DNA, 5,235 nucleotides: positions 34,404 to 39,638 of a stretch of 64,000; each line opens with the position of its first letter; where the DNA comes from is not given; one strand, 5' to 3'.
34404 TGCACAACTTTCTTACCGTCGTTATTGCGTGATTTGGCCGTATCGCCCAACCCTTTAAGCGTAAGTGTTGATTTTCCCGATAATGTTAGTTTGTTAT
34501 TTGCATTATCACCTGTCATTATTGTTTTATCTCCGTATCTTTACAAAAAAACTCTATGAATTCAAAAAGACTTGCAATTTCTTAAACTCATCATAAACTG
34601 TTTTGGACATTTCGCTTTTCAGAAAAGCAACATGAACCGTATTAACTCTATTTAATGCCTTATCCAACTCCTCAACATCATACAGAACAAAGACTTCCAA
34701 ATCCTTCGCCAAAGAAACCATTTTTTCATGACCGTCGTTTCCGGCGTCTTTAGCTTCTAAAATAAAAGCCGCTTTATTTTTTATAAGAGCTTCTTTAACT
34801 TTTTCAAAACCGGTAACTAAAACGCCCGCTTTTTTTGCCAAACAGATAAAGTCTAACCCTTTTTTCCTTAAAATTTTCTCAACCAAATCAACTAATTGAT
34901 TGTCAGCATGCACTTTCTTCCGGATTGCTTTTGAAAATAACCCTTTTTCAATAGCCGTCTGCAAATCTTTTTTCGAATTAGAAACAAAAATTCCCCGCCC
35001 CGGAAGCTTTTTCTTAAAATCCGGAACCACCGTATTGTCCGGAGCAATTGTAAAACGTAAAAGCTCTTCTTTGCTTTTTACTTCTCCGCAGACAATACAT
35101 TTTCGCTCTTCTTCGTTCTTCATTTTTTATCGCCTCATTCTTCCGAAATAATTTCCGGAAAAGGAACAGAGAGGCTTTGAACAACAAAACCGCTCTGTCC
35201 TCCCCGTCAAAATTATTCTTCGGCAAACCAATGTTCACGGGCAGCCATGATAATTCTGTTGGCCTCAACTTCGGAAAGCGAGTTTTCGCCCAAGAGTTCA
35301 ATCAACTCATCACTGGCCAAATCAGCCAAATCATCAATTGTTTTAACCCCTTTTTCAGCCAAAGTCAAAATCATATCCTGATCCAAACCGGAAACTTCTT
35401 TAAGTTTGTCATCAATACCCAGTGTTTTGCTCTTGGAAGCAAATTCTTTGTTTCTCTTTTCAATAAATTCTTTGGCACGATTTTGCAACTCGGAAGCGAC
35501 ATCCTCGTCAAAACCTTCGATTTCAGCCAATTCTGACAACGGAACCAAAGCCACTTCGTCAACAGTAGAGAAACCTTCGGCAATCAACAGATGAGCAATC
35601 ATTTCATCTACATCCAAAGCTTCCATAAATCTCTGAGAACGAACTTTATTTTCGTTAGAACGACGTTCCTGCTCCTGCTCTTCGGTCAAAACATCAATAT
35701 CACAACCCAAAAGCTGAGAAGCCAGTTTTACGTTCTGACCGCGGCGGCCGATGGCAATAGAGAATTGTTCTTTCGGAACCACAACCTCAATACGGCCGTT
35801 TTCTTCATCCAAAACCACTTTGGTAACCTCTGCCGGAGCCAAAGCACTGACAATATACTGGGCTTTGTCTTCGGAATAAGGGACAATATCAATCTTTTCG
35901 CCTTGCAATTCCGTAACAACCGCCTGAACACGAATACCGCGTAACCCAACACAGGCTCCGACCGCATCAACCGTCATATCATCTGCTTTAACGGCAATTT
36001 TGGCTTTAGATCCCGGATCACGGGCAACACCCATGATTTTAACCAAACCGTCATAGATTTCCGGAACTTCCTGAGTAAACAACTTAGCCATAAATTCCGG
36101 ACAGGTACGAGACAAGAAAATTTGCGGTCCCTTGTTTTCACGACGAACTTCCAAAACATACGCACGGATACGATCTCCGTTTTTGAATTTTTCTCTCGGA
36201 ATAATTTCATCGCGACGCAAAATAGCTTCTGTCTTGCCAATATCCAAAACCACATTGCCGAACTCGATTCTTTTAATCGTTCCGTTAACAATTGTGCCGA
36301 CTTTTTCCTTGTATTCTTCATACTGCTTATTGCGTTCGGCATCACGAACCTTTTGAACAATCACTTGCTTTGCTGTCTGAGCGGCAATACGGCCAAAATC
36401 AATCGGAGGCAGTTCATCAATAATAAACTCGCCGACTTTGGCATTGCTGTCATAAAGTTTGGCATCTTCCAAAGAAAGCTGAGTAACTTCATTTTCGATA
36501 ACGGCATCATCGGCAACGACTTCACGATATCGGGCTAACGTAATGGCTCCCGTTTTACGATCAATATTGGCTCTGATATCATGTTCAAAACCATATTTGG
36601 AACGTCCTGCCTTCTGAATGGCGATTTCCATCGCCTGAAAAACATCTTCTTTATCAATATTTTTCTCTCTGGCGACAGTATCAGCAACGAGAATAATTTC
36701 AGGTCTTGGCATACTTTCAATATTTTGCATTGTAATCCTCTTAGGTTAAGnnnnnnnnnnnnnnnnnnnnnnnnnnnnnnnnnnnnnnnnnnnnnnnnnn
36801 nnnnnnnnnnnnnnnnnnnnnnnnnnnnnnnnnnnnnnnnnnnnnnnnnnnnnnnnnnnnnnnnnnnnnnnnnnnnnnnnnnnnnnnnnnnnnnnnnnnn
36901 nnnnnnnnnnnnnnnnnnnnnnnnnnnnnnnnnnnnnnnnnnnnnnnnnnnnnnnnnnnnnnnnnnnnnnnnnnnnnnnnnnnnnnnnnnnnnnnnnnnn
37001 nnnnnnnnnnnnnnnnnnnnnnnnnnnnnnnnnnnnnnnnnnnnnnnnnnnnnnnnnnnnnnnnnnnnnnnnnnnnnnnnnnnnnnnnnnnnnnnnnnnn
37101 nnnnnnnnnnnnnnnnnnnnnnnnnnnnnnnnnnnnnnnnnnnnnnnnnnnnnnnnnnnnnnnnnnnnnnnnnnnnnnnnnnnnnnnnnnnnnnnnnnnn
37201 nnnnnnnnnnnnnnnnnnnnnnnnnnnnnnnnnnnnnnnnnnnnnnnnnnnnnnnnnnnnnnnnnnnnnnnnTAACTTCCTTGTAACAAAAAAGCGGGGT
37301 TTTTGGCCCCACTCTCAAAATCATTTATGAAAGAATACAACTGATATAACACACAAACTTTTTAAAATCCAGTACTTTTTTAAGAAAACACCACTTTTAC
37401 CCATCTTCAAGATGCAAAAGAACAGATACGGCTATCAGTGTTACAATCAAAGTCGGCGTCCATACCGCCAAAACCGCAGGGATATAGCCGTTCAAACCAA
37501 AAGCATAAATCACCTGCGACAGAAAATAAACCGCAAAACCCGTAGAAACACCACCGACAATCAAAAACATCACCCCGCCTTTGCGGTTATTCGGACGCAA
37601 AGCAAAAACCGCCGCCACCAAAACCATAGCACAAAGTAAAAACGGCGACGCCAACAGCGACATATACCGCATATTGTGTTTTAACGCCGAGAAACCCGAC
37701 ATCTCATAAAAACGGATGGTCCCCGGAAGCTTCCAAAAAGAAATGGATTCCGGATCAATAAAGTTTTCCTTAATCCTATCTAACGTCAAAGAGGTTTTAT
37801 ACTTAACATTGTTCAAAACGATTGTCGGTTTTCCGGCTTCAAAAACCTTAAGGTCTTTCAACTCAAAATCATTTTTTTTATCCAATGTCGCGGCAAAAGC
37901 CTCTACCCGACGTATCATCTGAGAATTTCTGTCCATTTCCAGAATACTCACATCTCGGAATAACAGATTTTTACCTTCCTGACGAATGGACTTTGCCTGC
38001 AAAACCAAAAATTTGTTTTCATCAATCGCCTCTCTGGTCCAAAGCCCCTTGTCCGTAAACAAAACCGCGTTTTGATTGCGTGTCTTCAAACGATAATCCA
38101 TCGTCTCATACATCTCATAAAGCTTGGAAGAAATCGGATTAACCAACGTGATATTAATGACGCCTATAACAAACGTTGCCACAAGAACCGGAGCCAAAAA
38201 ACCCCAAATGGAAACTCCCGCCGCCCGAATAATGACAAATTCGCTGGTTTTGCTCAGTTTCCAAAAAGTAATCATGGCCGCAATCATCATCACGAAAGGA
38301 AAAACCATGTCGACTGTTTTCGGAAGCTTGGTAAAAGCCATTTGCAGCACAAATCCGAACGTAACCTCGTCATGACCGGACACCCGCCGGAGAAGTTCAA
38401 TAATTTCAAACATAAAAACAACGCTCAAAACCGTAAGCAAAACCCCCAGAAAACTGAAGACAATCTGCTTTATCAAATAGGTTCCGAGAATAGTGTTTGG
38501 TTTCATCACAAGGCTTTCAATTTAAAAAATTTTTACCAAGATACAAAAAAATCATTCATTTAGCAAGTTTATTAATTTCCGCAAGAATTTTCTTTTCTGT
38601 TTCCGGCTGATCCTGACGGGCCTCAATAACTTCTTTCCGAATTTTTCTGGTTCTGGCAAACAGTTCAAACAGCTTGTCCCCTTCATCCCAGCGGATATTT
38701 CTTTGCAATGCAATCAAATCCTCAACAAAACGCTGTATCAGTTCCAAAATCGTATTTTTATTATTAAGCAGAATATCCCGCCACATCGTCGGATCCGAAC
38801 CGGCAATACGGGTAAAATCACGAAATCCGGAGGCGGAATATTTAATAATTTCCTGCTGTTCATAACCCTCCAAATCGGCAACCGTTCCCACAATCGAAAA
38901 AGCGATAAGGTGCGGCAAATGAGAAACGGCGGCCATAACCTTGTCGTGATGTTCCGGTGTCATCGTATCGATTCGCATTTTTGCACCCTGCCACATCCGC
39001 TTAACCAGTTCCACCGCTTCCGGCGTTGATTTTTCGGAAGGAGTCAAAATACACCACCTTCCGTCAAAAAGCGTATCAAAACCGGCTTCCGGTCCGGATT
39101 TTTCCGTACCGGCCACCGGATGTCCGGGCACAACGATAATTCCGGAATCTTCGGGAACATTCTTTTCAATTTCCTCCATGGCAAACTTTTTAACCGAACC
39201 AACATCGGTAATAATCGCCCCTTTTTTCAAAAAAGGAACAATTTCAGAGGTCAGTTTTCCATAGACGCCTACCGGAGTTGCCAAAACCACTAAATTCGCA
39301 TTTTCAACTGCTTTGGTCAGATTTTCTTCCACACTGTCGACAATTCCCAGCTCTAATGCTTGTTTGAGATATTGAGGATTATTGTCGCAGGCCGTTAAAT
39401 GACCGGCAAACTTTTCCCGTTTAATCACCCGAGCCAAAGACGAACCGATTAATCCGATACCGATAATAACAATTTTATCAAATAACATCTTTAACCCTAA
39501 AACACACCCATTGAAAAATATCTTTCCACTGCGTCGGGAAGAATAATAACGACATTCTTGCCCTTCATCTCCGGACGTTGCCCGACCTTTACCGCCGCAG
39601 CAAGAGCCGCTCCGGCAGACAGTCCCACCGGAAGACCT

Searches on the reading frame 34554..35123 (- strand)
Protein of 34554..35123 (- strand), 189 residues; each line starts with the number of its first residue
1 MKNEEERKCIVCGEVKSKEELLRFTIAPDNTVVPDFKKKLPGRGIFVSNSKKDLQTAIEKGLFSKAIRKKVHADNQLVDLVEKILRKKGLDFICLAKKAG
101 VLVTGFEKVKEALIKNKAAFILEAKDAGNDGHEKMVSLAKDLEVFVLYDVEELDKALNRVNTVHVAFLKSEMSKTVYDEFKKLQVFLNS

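Call 71: search_protein_families(library=pfam, proteins=[window:34554-35123:-], max_evalue=0.001)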
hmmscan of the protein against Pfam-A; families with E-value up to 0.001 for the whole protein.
window:34554-35123:- (189 aa): 1 family
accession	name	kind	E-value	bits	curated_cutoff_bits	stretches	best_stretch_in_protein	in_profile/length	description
PF04296.18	YlxR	-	1.1e-21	76.9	26.9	1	7-79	1-71/75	Protein of unknown function (DUF448)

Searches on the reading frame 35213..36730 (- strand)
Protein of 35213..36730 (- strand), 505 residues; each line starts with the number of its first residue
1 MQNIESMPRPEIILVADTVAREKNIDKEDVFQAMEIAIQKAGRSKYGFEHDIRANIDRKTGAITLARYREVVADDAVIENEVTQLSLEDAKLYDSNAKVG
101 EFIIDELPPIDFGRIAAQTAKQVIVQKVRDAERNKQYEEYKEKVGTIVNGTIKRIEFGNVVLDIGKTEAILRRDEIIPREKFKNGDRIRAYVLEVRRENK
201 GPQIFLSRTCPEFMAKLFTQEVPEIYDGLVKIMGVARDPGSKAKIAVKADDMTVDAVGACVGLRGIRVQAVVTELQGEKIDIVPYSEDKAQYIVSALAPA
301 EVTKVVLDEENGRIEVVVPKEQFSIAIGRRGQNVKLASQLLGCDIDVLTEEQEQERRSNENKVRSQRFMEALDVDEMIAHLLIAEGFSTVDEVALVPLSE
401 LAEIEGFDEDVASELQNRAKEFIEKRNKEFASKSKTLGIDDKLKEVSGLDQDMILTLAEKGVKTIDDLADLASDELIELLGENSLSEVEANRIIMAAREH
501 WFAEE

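Call 16: search_protein_families(library=pfam, proteins=[window:35213-36730:-], max_evalue=0.00001)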
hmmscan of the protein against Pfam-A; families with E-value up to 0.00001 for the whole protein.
window:35213-36730:- (505 aa): 4 families
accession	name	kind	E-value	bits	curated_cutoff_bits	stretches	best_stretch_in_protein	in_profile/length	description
PF08529.16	NusA_N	-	1.3e-35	122.7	23.8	1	11-134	1-119/119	NusA N-terminal domain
PF13184.12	KH_5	-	8.1e-27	93.6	27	1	239-305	1-67/69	NusA-like KH domain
PF14520.12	HHH_5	-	1.9e-09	38.3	27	0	442-499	3-57/57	Helix-hairpin-helix domain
PF00575.29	S1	-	7.4e-07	29.9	22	1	143-203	3-70/74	S1 RNA binding domain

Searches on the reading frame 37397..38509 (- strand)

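Call 17: search_protein_families(library=pfam, proteins=[window:37397-38509:-], max_evalue=0.00001)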
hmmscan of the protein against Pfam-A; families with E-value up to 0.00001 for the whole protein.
window:37397-38509:- (370 aa): 1 family
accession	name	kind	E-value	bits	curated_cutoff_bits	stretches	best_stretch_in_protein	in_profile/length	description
PF03739.19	LptF_LptG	-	7.6e-60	203.2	27.9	1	11-365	2-352/353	Lipopolysaccharide export system permease LptF/LptG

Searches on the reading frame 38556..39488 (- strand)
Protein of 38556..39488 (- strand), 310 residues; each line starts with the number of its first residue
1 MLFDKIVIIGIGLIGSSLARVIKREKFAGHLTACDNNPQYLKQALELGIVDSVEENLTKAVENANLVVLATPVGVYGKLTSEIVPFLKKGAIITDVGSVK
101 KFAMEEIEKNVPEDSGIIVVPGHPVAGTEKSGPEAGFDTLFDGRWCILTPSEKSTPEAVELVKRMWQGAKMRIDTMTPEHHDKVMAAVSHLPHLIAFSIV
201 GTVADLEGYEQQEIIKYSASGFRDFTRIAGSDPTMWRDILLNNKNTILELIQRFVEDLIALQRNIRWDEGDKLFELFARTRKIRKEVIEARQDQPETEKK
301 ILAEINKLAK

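Call 71: search_protein_families(library=pfam, proteins=[window:38556-39488:-], max_evalue=0.001)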
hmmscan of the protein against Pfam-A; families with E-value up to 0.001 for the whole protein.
window:38556-39488:- (310 aa): 5 families
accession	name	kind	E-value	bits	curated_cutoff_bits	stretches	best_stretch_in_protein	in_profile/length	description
PF02153.23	PDH_N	-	2.2e-39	134.9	26.5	1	18-173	1-152/154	Prephenate dehydrogenase, nucleotide-binding domain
PF20463.3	PDH_C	-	1e-30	106.5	22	1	177-278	1-101/102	Prephenate dehydrogenase, dimerization domain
PF03807.23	F420_oxidored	-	8.4e-08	33.2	21.6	1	5-96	1-91/94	NADP oxidoreductase coenzyme F420-dependent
PF03446.21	NAD_binding_2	-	8.6e-07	29.5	21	1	5-131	1-125/161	NAD binding domain of 6-phosphogluconate dehydrogenase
PF01210.29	NAD_Gly3P_dh_N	-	0.0003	21.2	23.1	0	7-119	3-130/158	NAD-dependent glycerol-3-phosphate dehydrogenase N-terminus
